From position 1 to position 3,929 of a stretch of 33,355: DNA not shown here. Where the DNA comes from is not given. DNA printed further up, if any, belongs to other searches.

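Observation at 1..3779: A >1259-codon gene that is invisible in the ORF track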

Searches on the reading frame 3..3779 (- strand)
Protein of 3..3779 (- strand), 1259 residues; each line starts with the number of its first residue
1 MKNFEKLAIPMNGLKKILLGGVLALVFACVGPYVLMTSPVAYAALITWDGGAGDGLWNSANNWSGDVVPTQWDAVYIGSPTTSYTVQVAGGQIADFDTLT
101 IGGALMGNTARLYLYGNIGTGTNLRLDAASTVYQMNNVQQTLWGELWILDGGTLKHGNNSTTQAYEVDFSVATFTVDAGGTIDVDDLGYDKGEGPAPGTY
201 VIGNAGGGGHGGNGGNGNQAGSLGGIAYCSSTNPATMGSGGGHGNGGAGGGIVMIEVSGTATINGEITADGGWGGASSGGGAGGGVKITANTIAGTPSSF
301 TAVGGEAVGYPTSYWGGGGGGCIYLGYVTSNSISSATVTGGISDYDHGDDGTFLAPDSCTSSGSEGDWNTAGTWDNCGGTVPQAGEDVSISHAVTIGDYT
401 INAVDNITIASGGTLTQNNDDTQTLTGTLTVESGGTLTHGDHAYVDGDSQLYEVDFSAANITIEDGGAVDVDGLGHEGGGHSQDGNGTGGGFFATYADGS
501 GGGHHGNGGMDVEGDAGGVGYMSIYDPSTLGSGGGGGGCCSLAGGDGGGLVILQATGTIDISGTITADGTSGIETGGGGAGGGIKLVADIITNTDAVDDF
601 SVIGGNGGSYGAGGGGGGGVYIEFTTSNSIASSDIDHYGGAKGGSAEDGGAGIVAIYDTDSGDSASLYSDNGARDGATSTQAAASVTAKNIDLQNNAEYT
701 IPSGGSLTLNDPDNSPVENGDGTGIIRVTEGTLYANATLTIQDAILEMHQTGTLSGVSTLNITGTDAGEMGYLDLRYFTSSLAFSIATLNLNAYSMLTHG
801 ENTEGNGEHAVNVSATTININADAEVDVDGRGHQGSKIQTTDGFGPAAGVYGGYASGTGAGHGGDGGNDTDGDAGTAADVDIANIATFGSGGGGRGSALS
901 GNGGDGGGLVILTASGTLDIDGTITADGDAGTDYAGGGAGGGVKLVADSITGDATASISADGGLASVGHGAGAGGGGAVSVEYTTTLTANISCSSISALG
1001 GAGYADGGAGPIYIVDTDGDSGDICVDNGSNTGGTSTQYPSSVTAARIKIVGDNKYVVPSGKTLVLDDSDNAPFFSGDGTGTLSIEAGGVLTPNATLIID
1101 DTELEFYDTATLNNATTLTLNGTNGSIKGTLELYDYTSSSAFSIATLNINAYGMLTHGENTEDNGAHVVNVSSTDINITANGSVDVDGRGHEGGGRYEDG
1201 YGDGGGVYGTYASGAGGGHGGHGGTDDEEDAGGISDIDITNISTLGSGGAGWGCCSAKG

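Call 4: search_protein_families(library=pfam, proteins=[window:3-3779:-], max_evalue=0.1)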
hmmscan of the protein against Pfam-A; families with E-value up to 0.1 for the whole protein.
window:3-3779:- (1259 aa): 1 family
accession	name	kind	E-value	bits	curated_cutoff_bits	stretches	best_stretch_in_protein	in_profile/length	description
PF10162.14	G8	-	0.0015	18.8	22.9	1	378-441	6-68/124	G8 domain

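Call 5: search_protein_families(library=ncbifam, proteins=[window:3-3779:-], max_evalue=0.1)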
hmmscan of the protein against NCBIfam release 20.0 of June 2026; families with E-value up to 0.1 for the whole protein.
window:3-3779:- (1259 aa): 1 family
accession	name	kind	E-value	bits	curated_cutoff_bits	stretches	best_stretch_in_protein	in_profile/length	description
NF047640.1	gliding_AgmC_N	equivalog_domain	0.0013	17.8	275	1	409-629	162-401/412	adventurous gliding motility protein AgmC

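Call 11: find_homologous_proteins(query=window:3-3779:-)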
Query window:3-3779:- (1259 aa): 391 proteins with E <= 0.001 among 8000 candidates; the best 120 are listed.
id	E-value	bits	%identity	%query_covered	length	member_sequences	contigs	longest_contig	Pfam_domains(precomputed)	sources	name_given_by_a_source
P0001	0.0e+0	2642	100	99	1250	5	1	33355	-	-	-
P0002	2.3e-150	521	37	67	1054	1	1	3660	-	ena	-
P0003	7.1e-136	473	39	24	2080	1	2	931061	-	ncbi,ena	-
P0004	3.1e-125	438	54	10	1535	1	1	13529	PF00041.28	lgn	-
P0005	1.2e-113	399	31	68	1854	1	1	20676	-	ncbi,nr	ncbi:MAG: hypothetical protein U9Q03_00605, partial [Patescibacteria group bacterium]|nr:hypothetica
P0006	7.6e-113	397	35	66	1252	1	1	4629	PF22352.3,PF00801.27,PF18981.7,PF18911.7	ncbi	-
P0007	6.7e-98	347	44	48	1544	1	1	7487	PF01471.24,PF00041.28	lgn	-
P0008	2.0e-94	336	37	45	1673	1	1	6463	PF25788.3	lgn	-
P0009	1.3e-92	330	43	26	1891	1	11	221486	PF00041.28,PF19077.7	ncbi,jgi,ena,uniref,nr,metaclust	ncbi:MAG: hypothetical protein A2821_01310 [Candidatus Magasanikbacteria bacterium RIFCSPHIGHO2_01_F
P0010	6.2e-92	327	29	63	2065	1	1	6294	-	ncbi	ncbi:beta strand repeat-containing protein, partial [Patescibacteria group bacterium]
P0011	8.3e-91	324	38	43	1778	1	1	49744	PF22904.4,PF00041.28,PF19077.7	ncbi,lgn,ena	-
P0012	8.7e-91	323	32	72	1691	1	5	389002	PF00041.28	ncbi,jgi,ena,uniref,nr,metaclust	ncbi:MAG: hypothetical protein A2563_05240 [Candidatus Magasanikbacteria bacterium RIFOXYD1_FULL_40_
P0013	3.1e-89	318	32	71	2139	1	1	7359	PF16655.13,PF00041.28,PF10179.16,PF16656.12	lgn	-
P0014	6.0e-89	317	29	46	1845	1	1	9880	-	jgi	-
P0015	3.8e-87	311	30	63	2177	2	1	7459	-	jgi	jgi:hypothetical protein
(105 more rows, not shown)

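Call 13: search_solved_structures(query=window:3-3779:-, max_evalue=1, show_alignments=2)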
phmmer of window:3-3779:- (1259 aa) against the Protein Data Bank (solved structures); distinct sequences matched with E-value up to 1: 3.
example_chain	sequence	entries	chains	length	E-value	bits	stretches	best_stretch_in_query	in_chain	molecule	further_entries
8dy3_A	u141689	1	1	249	0.22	12.3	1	528-562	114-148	spFv GLK2 HL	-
2l7q_A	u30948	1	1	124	0.4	11.4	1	1071-1119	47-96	Conserved protein found in conjugate transposon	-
4xoh_C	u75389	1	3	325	0.84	10.3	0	227-275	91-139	Division mal foutue 1 protein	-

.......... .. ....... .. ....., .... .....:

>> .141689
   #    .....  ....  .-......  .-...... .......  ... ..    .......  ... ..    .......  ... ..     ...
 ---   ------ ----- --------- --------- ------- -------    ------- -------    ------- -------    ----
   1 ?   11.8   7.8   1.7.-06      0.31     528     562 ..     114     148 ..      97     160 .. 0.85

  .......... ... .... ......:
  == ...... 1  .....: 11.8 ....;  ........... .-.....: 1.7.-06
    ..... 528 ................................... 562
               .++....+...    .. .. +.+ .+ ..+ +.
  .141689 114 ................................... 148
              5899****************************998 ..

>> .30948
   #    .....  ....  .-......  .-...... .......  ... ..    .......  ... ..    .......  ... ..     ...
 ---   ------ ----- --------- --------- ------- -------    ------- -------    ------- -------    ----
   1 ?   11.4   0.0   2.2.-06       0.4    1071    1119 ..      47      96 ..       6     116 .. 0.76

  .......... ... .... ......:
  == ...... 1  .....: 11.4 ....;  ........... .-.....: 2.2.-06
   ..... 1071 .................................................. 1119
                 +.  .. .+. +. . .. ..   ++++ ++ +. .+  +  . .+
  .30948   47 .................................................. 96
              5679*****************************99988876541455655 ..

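Call 18: find_encoding_contigs(protein=P0001, flank=10000, max_places=6)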
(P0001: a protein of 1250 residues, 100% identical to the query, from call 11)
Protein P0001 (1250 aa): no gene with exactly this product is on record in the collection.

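Call 28: find_related_loci(query=window:3-3779:-, collection=genome_contigs, flank=10000)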
Query window:3-3779:- (1259 aa) in genome_contigs; peptide patterns used: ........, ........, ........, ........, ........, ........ (x = any residue, [..] = any of these).
87 stretches matched a pattern, but none encodes a relative of the query by tblastn (E <= 1e-3).

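Call 40: list_cluster_members(proteins=[P0001])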
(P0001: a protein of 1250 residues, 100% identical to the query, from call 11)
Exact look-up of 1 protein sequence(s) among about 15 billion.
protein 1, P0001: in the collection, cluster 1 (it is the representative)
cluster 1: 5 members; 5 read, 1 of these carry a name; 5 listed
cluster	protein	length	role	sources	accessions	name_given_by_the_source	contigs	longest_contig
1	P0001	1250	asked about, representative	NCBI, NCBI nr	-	-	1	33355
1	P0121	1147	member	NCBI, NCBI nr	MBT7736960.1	hypothetical protein HN709_04695, partial [Candidatus Peregrinibacteria bacterium] | hypothetical protein [Candidatus Peregrinibacteria bacterium]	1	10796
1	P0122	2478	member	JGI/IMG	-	-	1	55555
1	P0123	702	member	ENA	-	-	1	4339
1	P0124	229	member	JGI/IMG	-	-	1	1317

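Call 43: find_encoding_contigs(protein=P0122, flank=10000, max_places=3)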
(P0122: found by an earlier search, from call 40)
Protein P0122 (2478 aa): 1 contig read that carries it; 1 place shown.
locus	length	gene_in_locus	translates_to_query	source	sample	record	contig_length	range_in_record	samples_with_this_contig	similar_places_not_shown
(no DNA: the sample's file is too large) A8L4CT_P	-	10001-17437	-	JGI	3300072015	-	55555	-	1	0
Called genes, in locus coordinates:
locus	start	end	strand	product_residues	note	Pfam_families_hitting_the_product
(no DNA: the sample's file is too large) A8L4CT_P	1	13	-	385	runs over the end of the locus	-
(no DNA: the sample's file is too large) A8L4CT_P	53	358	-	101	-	PF05258:DciA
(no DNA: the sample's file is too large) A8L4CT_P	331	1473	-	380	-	PF13439:Glyco_transf_4, PF13579:Glyco_trans_4_4, PF20706:GT4-conflict, PF00534:Glycos_transf_1, PF13692:Glyco_trans_1_4, PF13524:Glyco_trans_1_2 (weak)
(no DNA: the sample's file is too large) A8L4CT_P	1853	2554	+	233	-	-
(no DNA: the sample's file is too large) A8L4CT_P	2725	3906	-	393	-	PF13347:MFS_2 (weak), PF07690:MFS_1, PF05977:MFS_3 (weak)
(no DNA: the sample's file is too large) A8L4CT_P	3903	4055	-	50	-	-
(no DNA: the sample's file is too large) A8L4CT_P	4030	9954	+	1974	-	PF14312:FG-GAP_2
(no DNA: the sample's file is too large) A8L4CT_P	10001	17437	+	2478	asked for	PF12988:TraQ_transposon (faint)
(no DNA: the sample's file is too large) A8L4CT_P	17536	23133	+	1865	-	PF01839:FG-GAP (faint), PF13517:FG-GAP_3 (faint)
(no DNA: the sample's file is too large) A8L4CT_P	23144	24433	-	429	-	-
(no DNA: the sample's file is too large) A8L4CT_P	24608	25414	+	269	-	?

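Call 47: search_protein_families(library=pfam, proteins=[P0122], max_evalue=1)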
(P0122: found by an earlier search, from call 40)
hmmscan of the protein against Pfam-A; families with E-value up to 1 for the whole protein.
P0122 (2478 aa): 2 families
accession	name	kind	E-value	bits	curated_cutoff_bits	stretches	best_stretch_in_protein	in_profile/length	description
PF12988.13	TraQ_transposon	-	7.3e-05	23.2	27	1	1436-1477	68-109/133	TraQ conjugal transfer protein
PF10162.14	G8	-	0.0064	16.8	22.9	1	386-449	6-68/124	G8 domain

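Call 62: find_related_loci(query=window:3-3779:-, collection=metagenome_contigs, flank=10000)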
Query window:3-3779:- (1259 aa) in metagenome_contigs; peptide patterns used: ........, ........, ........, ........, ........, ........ (x = any residue, [..] = any of these).
179 stretches matched a pattern, but none encodes a relative of the query by tblastn (E <= 1e-3).

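Call 75: search_protein_families(library=phrogs, proteins=[window:3-3779:-], max_evalue=0.01)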
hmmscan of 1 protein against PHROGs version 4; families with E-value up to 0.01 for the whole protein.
window:3-3779:- (1259 aa): 0 families

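Call 78: find_encoding_contigs(protein=P0003, flank=10000, max_places=1)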
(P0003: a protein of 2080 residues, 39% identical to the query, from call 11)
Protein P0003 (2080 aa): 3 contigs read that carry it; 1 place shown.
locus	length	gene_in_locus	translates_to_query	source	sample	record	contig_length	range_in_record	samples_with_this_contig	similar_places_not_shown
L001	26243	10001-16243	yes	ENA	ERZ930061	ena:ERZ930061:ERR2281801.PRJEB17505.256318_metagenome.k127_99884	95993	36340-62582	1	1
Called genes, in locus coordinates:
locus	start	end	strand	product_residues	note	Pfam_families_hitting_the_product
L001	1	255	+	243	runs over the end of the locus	PF13098:Thioredoxin_2 (faint), PF13462:Thioredoxin_4, PF01323:DSBA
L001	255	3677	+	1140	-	-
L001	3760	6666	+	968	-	PF00005:ABC_tran (faint), PF02463:SMC_N (faint), PF13191:AAA_16 (faint), PF13304:AAA_21 (faint), PF13476:AAA_23 (faint), PF13555:AAA_29 (faint), PF17760:UvrA_inter, PF17755:UvrA_DNA-bind, +1 more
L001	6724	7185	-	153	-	PF01245:Ribosomal_L19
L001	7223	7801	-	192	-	PF13189:Cytidylate_kin2, PF13207:AAA_17, PF13238:AAA_18, PF01202:SKI (faint), PF02224:Cytidylate_kin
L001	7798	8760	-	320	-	PF00849:PseudoU_synth_2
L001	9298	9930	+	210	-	PF02592:Vut_1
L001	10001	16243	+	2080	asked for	-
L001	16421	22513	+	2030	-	PF25788:Ig_Rha78A_N (weak), PF00041:fn3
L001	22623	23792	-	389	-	PF01368:DHH (weak)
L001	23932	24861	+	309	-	-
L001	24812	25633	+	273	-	-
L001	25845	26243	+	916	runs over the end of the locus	PF00133:tRNA-synt_1, PF09334:tRNA-synt_1g (weak), PF00133:tRNA-synt_1, PF09334:tRNA-synt_1g (weak), PF08264:Anticodon_1, PF10458:Val_tRNA-synt_C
